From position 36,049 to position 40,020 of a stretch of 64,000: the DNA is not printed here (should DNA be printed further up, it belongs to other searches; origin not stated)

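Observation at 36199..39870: Envelope-spanning TPR lipoprotein with a D(S/T)x sequon-packed stalk and TonB-like C-terminus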

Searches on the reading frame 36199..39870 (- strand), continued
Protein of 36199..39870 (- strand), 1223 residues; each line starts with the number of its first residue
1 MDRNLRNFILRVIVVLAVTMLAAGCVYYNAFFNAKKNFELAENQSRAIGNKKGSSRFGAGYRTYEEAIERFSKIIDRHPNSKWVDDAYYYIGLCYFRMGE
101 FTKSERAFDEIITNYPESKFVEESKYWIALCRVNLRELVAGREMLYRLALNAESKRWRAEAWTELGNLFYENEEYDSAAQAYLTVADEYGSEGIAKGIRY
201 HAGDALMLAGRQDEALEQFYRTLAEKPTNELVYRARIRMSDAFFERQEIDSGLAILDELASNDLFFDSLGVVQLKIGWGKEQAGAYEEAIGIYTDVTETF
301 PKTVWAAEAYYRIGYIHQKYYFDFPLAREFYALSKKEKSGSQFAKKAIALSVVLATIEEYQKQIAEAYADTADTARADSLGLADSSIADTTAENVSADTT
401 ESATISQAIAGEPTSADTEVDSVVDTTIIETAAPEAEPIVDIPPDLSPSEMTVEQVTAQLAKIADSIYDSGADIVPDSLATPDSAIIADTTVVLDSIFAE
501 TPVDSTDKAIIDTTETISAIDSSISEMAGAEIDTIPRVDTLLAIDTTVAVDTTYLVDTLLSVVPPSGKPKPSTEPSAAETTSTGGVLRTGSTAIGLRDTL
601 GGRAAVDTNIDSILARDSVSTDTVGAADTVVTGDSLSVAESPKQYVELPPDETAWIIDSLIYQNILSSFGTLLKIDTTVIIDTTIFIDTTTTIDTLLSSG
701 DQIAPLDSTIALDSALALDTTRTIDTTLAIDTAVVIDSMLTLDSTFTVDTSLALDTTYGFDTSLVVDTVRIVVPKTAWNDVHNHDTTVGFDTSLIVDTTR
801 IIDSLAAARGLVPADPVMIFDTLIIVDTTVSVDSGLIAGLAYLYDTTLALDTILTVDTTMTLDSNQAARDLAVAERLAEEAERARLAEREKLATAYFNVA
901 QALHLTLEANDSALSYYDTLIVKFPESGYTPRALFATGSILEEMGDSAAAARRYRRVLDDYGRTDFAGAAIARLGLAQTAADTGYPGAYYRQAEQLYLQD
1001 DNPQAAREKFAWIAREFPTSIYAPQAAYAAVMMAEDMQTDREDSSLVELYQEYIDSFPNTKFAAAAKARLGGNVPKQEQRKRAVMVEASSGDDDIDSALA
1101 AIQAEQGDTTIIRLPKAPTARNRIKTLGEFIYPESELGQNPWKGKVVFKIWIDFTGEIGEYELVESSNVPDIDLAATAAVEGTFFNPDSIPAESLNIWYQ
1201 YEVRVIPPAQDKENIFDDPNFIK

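Call 22: search_solved_structures(query=A1, max_evalue=1e-14, show_alignments=5)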
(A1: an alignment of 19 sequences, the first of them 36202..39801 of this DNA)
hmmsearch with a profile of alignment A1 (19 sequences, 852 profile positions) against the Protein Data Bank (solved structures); distinct sequences matched with E-value up to 1e-14: 5.
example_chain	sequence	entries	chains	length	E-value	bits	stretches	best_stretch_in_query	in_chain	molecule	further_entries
9qhb_A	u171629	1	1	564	3.3e-52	181.1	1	85-339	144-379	Engineered tetratricopeptide repeat protein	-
9qhc_A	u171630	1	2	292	3.2e-30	108.4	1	157-339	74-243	Engineered tetratricopeptide repeat protein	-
8bu0_A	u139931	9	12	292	8.2e-27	97.1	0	157-228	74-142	Consensus tetratricopeptide repeat protein | Crystal structure of an 8-repeat consensus TPR superhelix with Zinc. | Monomer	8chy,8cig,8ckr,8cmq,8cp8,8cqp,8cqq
6g5s_A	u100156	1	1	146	2.4e-17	65.8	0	540-608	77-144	Cell division coordinator CpoB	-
8gl8_I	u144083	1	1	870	3.4e-15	58.7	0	55-601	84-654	SprE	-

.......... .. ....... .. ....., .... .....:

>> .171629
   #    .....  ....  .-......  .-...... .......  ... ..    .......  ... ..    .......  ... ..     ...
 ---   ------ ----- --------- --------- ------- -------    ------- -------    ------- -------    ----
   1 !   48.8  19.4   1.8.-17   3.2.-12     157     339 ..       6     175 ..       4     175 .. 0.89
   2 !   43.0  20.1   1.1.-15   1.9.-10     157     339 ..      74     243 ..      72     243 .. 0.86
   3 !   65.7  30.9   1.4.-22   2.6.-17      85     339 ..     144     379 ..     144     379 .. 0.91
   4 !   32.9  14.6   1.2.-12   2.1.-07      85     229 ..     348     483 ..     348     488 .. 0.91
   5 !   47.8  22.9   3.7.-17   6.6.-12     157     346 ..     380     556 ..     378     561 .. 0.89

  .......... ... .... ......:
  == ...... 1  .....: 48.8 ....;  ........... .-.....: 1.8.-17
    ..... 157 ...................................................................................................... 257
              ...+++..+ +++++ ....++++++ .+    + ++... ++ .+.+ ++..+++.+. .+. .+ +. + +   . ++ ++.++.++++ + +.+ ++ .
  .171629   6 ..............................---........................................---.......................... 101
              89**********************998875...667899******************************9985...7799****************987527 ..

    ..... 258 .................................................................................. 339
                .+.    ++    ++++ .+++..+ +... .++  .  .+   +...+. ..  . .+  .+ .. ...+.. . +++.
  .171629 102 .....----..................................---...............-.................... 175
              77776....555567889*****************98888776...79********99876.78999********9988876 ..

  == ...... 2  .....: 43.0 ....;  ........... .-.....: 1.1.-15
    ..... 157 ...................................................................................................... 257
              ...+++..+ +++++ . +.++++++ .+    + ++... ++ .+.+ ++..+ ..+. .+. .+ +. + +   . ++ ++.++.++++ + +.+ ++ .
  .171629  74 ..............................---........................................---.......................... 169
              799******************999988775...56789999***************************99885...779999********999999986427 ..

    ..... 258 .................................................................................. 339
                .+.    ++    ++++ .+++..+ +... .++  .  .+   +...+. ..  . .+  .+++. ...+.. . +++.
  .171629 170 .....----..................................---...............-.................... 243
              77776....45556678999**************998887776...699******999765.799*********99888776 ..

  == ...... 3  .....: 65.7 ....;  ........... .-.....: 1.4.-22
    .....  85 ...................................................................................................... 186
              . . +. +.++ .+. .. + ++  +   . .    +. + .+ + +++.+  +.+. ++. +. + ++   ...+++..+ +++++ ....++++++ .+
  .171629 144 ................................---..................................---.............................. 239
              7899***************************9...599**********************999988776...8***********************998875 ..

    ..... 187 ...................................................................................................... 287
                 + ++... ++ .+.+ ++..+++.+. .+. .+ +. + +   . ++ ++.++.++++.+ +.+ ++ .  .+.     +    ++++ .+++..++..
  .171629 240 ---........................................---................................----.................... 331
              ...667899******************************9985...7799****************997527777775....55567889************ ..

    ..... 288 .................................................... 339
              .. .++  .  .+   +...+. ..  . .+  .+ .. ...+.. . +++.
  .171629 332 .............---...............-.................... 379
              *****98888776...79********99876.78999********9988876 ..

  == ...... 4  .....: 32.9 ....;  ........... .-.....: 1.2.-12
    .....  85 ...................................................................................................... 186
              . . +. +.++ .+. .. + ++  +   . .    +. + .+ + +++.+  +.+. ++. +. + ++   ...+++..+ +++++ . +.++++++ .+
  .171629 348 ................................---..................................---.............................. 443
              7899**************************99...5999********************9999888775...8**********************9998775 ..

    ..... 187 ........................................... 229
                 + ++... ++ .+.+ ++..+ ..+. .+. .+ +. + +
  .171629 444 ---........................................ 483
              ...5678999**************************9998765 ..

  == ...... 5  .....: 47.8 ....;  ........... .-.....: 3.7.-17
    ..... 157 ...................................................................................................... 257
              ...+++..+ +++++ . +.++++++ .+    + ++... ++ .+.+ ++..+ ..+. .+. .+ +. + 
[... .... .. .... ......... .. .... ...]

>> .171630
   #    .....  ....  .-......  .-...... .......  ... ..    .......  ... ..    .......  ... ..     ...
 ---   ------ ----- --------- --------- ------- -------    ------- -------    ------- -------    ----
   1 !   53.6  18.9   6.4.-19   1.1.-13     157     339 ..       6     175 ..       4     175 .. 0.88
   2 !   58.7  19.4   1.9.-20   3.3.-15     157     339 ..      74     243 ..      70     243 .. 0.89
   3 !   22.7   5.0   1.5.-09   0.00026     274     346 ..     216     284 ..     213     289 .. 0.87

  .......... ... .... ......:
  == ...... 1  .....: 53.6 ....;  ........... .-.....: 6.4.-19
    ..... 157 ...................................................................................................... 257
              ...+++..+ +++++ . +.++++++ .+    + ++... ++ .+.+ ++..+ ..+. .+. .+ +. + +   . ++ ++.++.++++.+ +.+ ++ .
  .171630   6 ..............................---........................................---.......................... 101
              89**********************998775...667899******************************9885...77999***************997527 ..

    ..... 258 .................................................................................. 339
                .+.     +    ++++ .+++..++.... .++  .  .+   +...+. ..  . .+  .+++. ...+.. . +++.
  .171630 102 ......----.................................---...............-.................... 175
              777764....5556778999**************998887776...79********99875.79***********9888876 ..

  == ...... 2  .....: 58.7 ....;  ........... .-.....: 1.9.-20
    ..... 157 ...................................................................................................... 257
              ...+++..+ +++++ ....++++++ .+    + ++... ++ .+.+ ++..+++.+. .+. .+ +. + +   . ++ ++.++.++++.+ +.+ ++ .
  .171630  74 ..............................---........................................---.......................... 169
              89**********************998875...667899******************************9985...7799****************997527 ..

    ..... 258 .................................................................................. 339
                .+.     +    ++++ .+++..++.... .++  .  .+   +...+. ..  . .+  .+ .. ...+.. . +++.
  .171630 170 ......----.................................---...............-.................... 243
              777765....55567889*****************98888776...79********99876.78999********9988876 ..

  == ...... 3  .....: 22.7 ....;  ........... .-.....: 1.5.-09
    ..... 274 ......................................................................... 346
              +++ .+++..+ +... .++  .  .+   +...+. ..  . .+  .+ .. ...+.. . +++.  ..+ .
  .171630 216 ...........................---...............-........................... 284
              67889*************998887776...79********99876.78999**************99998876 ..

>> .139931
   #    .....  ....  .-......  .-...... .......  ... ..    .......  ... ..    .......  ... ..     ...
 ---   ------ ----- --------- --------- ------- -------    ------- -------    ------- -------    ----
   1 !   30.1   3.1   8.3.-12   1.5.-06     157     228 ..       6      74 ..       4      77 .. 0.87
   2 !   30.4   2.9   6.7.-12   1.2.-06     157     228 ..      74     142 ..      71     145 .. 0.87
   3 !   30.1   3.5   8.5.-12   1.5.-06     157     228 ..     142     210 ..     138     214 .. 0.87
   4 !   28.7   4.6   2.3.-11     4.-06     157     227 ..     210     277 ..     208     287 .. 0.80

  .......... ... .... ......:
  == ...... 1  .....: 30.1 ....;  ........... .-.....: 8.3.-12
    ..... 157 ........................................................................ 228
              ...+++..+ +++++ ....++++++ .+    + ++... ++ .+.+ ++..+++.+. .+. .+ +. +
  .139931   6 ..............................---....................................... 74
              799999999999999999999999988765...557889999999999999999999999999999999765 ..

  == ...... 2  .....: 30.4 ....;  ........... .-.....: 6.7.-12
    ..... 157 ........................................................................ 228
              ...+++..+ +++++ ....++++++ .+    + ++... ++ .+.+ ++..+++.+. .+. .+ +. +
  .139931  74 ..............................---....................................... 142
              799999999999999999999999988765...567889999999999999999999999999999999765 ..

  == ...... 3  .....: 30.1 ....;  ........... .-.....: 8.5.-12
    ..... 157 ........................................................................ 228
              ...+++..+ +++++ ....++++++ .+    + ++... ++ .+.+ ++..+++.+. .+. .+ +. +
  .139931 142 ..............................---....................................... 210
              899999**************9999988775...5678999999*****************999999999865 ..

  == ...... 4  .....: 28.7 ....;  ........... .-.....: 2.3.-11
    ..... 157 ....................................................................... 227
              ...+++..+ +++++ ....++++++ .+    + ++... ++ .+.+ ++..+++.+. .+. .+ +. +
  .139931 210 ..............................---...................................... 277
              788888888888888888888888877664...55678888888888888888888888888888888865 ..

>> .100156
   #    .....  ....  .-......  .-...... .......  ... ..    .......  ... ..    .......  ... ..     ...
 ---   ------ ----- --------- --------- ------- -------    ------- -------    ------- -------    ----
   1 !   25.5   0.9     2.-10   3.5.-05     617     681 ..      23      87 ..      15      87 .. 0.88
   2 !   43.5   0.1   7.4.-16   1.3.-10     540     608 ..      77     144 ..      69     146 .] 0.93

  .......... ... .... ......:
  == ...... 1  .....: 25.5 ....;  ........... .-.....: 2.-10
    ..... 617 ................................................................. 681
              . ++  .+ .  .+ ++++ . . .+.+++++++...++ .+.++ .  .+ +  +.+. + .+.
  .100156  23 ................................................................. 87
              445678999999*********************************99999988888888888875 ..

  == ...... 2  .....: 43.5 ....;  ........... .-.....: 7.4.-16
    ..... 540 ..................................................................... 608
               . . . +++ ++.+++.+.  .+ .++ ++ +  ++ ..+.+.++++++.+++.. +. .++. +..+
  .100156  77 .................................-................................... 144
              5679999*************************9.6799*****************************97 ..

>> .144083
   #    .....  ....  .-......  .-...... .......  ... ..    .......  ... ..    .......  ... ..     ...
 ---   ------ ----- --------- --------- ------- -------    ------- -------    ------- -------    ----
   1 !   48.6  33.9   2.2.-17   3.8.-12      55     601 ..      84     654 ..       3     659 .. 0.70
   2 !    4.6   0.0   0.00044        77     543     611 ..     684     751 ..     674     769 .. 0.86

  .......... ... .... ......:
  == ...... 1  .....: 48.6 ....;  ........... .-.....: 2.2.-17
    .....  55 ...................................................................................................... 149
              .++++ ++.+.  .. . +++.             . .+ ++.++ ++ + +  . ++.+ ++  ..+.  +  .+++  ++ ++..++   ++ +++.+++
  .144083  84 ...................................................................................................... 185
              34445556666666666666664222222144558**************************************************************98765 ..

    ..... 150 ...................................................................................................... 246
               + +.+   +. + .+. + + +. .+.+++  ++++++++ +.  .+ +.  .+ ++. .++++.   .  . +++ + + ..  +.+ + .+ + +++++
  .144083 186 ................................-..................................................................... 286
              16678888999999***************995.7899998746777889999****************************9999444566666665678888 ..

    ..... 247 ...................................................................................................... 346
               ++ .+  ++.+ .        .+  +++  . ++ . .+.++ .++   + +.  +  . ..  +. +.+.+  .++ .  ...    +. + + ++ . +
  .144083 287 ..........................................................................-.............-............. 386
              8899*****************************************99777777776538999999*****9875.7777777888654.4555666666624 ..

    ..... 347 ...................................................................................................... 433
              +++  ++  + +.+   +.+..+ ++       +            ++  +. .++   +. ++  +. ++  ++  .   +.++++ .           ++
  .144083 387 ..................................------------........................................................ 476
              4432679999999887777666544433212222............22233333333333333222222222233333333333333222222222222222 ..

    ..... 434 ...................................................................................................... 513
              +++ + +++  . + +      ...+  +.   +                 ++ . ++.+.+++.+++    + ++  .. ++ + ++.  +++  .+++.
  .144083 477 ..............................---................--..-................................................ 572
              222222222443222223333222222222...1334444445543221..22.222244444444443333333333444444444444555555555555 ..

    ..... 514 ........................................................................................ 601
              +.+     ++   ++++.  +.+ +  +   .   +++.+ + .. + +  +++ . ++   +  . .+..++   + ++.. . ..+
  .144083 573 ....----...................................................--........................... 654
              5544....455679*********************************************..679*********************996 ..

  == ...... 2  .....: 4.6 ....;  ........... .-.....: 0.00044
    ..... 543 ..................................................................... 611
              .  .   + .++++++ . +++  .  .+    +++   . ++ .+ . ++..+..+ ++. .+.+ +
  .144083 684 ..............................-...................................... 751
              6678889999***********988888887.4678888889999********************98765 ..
